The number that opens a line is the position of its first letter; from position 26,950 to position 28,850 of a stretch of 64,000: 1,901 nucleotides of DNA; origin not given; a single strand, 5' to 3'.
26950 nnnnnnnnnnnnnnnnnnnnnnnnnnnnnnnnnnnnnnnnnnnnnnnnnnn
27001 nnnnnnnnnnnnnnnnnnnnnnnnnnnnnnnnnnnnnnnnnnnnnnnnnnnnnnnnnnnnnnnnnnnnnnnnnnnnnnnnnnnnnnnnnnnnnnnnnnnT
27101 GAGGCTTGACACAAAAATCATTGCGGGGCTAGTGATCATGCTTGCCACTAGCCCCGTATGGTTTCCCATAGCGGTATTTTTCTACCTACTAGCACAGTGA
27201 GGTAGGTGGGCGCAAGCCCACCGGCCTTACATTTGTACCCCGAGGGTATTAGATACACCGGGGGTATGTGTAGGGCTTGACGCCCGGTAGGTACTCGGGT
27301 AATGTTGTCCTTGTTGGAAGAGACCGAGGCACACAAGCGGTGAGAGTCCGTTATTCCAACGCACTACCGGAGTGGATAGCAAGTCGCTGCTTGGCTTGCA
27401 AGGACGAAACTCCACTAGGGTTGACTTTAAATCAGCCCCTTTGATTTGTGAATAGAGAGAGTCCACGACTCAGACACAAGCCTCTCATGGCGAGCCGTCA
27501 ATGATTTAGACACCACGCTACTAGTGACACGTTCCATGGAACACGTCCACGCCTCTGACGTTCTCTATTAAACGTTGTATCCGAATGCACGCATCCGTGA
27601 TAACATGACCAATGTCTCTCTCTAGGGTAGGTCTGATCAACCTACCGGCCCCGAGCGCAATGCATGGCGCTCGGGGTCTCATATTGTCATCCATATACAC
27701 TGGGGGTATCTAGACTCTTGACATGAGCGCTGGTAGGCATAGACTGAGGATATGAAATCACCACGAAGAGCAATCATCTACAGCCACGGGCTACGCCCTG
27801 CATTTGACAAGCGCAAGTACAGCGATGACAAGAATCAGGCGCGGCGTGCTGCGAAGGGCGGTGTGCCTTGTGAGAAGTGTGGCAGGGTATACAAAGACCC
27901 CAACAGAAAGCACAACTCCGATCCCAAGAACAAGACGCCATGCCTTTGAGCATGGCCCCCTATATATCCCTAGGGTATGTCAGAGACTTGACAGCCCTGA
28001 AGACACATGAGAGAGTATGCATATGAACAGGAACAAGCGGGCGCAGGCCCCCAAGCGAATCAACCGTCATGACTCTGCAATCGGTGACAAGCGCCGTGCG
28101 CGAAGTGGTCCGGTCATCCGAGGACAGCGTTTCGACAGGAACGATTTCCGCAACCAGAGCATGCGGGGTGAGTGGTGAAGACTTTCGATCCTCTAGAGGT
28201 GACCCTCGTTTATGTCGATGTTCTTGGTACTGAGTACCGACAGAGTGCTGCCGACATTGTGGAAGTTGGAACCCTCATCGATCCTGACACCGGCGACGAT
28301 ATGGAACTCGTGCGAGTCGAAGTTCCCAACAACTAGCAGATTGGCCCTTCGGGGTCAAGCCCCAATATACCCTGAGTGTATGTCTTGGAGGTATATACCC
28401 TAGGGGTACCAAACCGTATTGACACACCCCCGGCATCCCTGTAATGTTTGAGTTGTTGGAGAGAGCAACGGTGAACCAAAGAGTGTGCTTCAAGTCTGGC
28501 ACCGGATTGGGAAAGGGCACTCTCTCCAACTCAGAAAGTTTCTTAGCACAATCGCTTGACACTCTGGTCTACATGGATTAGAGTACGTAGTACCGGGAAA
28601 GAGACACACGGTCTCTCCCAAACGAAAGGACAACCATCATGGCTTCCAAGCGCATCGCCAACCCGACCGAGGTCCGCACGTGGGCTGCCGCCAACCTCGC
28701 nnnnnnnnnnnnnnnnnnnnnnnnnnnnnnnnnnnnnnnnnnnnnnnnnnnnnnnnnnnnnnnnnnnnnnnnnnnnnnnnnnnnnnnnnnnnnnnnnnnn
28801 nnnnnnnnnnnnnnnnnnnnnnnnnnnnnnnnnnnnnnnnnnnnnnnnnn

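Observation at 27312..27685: Promoter-to-terminator unit of ~375 nt with no ORF: candidate phage ncRNA (ncRNA-1)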

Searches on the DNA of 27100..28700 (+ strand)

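Call 4: search_dna_similar(query=window:27100-28650:+, collection=phages, mode=distant, max_rows=40)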
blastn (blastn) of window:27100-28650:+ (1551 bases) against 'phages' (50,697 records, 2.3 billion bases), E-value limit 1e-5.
No match.

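Call 10: search_rna_families(source=window, start=27100, end=28700, threshold=evalue, max_evalue=10, show_alignments=3)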
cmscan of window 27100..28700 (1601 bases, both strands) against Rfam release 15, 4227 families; matches with E-value up to 10: 0.
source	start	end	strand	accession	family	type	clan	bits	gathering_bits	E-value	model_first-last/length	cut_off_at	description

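Call 42: search_dna_similar(query=window:27440-27690:+, collection=phages, mode=distant, max_evalue=10, max_rows=20)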
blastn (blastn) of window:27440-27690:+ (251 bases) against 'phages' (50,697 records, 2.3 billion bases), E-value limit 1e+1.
Records with a match: 25; places in all: 25; records where one place covers at least 80% of the query: 0.
Best place of each record, by identity: 95-99% 23; 80-90% 2.
By first word of the organism name: Vibrio 23; Lactococcus 2.
By host as written in the record: Vibrio harveyi BAA-1116 20; Vibrio campbellii BB120 3; - 2.
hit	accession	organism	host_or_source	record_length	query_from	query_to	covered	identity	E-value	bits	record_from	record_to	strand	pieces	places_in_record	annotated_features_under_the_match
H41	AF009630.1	Lactococcus phage bIL170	-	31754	160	186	11%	88.9%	1e+1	37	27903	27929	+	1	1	e5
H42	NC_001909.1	Lactococcus phage bIL170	-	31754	160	186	11%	88.9%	1e+1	37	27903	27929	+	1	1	e5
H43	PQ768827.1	Vibrio phage Hades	Vibrio campbellii BB120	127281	119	140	9%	95.5%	1e+1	37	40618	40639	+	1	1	putative recombination endonuclease subunit D12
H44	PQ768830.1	Vibrio phage Pylo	Vibrio campbellii BB120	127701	119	140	9%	95.5%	1e+1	37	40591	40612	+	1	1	putative recombination endonuclease subunit D12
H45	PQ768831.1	Vibrio phage Skimmer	Vibrio campbellii BB120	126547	119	140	9%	95.5%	1e+1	37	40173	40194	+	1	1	putative recombination endonuclease subunit D12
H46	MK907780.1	Vibrio phage Pontus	Vibrio harveyi BAA-1116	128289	119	140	9%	95.5%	1e+1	37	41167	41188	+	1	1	putative recombination endonuclease subunit D12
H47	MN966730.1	Vibrio phage Cilsick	Vibrio harveyi BAA-1116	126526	119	140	9%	95.5%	1e+1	37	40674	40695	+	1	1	putative recombination endonuclease subunit D12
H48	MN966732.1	Vibrio phage Chester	Vibrio harveyi BAA-1116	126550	119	140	9%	95.5%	1e+1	37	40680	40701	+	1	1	putative recombination endonuclease subunit D12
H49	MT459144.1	Vibrio phage Dax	Vibrio harveyi BAA-1116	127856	119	140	9%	95.5%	1e+1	37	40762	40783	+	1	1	putative recombination endonuclease subunit D12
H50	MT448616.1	Vibrio phage BBMuffin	Vibrio harveyi BAA-1116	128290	119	140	9%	95.5%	1e+1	37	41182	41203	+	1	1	putative recombination endonuclease subunit D12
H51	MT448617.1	Vibrio phage River4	Vibrio harveyi BAA-1116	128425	119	140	9%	95.5%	1e+1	37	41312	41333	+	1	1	putative recombination endonuclease subunit D12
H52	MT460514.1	Vibrio phage AG74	Vibrio harveyi BAA-1116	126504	119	140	9%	95.5%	1e+1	37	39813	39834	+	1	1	putative recombination endonuclease subunit D12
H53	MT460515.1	Vibrio phage Cody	Vibrio harveyi BAA-1116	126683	119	140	9%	95.5%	1e+1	37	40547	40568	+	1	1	putative recombination endonuclease subunit D12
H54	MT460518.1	Vibrio phage Direpillow8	Vibrio harveyi BAA-1116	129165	119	140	9%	95.5%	1e+1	37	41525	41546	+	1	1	putative recombination endonuclease subunit D12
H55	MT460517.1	Vibrio phage Athena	Vibrio harveyi BAA-1116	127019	119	140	9%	95.5%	1e+1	37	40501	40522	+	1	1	putative recombination endonuclease subunit D12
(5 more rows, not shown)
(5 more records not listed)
